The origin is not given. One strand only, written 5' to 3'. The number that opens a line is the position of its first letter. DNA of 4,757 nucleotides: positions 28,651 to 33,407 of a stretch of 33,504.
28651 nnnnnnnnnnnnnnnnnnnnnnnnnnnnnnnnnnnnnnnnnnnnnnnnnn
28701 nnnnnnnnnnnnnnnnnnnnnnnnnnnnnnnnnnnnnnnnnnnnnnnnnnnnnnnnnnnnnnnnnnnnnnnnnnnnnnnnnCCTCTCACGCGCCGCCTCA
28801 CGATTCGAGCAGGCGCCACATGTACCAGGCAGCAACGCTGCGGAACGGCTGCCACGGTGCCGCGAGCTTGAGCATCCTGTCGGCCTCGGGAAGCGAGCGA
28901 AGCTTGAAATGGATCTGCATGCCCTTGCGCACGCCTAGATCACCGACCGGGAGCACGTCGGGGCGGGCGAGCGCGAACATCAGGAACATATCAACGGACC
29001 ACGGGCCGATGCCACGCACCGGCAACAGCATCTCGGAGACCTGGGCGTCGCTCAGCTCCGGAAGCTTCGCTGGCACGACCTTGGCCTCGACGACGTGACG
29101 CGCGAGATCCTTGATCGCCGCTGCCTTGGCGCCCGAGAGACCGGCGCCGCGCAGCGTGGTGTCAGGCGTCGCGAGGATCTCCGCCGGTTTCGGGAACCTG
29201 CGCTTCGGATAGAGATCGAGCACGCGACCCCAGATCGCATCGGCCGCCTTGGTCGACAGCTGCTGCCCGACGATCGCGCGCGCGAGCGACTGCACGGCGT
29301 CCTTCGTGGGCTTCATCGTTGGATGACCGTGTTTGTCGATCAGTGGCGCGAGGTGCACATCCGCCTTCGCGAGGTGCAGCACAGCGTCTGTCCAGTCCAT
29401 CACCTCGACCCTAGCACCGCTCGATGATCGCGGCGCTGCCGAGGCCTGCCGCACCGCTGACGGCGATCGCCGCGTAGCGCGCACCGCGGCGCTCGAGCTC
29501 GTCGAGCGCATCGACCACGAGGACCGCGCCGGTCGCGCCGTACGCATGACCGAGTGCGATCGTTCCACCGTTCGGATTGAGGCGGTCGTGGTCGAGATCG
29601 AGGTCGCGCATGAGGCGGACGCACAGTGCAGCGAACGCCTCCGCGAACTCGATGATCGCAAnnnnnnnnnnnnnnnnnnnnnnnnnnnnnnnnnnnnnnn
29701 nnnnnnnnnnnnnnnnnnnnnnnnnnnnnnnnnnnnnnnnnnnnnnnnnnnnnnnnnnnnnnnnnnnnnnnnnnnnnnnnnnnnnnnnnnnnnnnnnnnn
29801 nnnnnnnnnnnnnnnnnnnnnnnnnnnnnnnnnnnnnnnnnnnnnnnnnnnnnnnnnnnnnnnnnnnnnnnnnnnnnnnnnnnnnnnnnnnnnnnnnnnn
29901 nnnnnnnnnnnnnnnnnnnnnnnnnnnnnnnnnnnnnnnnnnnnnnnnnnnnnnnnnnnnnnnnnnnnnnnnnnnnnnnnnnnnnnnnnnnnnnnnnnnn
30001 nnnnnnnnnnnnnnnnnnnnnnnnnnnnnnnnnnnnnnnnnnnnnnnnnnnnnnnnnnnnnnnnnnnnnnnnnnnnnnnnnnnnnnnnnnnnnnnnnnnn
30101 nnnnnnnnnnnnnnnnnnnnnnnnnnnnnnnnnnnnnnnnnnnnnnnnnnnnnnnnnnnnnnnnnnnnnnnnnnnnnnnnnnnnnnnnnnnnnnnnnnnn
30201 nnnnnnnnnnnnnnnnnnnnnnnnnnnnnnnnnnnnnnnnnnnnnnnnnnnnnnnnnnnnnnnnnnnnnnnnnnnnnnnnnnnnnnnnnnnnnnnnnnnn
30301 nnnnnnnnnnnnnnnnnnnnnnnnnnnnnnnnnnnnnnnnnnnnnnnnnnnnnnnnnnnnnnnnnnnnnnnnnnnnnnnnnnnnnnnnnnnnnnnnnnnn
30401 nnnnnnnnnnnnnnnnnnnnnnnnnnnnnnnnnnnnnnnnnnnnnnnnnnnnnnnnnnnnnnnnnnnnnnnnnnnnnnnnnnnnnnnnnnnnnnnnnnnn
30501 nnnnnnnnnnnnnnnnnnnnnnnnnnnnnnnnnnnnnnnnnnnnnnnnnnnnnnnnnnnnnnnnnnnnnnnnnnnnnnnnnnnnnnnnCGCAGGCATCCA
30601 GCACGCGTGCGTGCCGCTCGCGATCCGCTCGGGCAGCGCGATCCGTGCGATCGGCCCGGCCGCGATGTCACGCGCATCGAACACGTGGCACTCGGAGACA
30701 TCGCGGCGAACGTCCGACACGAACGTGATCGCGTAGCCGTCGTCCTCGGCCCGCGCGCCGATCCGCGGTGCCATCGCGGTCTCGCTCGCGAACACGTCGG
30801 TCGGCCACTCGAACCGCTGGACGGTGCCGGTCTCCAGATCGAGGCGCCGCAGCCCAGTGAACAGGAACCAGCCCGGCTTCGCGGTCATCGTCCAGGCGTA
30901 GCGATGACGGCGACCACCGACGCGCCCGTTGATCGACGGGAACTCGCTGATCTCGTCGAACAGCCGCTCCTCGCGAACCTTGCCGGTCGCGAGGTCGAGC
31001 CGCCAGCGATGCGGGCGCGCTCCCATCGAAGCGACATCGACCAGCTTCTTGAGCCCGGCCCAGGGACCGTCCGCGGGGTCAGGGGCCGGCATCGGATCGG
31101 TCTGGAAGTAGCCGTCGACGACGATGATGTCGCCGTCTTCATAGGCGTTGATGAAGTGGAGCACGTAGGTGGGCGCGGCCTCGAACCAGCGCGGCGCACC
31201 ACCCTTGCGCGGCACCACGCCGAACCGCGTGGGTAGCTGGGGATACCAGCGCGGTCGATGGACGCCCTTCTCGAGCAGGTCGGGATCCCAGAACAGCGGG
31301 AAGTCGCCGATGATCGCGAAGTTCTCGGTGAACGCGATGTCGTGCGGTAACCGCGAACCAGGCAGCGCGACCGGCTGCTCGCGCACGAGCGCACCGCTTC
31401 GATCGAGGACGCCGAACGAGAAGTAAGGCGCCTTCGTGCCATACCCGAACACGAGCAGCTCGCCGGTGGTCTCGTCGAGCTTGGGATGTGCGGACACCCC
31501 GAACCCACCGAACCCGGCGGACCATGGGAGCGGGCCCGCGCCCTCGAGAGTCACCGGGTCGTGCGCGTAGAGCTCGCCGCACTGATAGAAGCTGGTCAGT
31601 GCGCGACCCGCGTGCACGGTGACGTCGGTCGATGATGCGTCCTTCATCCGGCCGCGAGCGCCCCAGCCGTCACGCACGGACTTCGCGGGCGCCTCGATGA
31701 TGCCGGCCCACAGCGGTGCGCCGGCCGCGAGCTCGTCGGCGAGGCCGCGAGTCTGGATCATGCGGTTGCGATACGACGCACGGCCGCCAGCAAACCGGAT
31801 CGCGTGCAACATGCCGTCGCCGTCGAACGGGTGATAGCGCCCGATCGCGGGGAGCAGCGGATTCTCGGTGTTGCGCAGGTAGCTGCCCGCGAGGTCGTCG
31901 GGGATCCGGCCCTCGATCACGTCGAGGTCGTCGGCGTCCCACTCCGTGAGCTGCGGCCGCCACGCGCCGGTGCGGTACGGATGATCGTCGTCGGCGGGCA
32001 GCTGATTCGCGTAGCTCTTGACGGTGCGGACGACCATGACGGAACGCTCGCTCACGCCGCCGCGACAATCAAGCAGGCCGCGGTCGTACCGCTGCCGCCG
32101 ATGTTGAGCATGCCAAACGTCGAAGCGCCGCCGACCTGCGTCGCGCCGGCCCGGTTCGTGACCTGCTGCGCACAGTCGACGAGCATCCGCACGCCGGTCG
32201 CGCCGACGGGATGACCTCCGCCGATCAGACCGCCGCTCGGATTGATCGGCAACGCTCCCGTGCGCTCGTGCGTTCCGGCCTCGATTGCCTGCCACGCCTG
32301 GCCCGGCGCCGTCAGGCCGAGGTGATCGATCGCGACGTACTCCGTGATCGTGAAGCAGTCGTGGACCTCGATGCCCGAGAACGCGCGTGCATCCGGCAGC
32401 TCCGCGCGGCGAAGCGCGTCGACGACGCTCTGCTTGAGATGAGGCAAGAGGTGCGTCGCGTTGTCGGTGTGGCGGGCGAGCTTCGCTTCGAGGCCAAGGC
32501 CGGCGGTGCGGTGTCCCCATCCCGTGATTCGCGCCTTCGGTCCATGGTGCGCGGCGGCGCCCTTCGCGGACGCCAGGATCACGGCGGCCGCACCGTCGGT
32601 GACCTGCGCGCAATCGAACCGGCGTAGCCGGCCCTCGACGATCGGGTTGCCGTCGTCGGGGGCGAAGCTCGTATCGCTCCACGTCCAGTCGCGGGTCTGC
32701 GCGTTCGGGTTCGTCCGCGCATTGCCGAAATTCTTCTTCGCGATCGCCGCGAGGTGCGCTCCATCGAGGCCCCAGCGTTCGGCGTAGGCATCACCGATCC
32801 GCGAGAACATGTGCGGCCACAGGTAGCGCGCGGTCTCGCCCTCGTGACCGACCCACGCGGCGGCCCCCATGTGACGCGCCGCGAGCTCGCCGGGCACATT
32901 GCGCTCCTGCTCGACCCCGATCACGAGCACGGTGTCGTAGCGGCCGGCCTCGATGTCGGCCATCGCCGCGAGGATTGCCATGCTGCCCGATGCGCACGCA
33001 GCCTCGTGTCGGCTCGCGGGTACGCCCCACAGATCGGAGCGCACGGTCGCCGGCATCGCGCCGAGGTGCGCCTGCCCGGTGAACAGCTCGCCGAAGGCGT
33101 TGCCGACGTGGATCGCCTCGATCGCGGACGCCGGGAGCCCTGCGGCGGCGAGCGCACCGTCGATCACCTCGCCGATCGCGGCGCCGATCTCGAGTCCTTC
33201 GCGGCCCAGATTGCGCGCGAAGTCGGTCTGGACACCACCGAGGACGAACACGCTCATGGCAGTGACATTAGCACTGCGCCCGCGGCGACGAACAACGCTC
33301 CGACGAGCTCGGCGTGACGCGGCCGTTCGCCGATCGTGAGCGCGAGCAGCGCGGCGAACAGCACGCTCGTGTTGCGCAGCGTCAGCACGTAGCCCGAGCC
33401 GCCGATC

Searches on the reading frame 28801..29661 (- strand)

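Call 60: search_protein_families(library=pfam, max_evalue=0.001, proteins=[window:28801-29661:-])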
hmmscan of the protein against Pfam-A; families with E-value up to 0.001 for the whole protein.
window:28801-29661:- (287 aa): 1 family
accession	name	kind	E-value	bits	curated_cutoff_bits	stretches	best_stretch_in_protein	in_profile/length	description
PF00730.31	HhH-GPD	-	1.5e-15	57.9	26.2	1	128-271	2-107/108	HhH-GPD superfamily base excision DNA repair protein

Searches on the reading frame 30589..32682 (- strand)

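Call 60: search_protein_families(library=pfam, max_evalue=0.001, proteins=[window:30589-32682:-])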
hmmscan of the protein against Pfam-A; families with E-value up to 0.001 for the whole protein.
window:30589-32682:- (698 aa): 1 family
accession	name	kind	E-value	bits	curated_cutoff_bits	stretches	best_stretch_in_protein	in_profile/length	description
PF03055.21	RPE65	-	3.9e-112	376.1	27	1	242-697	2-469/469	Retinal pigment epithelial membrane protein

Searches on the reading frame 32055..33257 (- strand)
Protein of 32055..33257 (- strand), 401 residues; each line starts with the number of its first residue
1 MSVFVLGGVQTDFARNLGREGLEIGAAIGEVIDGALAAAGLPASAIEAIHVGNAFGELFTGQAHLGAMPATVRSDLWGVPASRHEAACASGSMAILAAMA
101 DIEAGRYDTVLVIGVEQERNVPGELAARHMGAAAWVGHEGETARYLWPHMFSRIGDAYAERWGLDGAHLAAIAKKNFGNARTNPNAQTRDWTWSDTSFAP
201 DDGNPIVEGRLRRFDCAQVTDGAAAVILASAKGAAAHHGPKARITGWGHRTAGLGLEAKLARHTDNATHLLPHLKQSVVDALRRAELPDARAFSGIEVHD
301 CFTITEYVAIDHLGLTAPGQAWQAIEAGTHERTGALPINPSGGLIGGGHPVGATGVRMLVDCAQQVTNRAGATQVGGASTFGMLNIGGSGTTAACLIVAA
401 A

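Call 60: search_protein_families(library=pfam, max_evalue=0.001, proteins=[window:32055-33257:-])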
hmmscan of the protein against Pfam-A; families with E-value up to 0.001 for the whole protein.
window:32055-33257:- (401 aa): 4 families
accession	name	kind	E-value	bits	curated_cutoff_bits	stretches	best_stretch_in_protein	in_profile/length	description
PF22691.2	Thiolase_C_1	-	2.5e-22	79.6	28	1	271-398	17-142/144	Thiolase C-terminal domain-like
PF00108.29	Thiolase_N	-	4.8e-17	62.6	26.4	1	7-187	5-191/260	Thiolase, N-terminal domain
PF02803.24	Thiolase_C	-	1.1e-06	28.7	27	1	296-376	45-107/123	Thiolase, C-terminal domain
PF08545.16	ACP_syn_III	-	0.00014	22.1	24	0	85-117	4-36/80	3-Oxoacyl-[acyl-carrier-protein (ACP)] synthase III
